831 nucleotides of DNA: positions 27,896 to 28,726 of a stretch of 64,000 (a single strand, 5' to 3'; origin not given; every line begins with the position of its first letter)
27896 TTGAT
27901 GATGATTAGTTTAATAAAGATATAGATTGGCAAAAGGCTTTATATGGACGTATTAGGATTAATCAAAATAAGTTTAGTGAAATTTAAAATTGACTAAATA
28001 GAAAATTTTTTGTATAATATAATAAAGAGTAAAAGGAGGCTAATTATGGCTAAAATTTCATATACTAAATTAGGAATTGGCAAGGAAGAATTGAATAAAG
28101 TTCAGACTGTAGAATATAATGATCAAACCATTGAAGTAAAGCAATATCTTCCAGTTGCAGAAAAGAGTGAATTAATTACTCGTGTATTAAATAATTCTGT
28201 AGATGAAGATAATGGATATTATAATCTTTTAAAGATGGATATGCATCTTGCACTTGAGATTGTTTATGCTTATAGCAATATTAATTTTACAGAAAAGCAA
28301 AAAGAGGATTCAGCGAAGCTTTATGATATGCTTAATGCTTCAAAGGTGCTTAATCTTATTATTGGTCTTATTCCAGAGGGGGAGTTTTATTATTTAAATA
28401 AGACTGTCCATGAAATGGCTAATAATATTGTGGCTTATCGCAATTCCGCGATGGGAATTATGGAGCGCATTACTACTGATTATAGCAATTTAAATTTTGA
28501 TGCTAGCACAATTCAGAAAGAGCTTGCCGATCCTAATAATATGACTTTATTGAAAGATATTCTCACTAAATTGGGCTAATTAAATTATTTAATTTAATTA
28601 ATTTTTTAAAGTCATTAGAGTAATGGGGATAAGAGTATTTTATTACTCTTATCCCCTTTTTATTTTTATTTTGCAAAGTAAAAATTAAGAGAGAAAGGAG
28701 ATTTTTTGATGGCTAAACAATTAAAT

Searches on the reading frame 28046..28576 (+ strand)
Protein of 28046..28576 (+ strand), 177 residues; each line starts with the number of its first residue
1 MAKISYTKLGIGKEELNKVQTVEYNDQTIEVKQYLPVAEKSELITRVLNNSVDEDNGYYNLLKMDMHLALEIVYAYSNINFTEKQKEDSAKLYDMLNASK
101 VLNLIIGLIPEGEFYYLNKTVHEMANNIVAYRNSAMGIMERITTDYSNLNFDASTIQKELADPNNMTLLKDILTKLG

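Call 11: search_protein_families(library=phrogs, max_evalue=0.001, proteins=[window:28046-28576:+])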
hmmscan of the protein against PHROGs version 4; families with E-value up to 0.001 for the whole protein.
seq(177 aa): 1 family
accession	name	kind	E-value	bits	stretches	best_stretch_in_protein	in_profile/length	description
phrog_30570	-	unknown function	1.5e-11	45.5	1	1-103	1-104/169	-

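Call 31: search_protein_families(library=pfam, max_evalue=0.01, proteins=[window:28046-28576:+])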
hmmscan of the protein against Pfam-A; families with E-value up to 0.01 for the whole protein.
seq(177 aa): 2 families
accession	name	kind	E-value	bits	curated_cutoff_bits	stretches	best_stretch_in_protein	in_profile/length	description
PF01802.22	Herpes_V23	-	0.0052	16.7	25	1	21-127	119-230/290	Herpesvirus VP23 like capsid protein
PF20041.5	DUF6443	-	0.0066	17.1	27.8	1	17-81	48-106/137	Domain of unknown function (DUF6443)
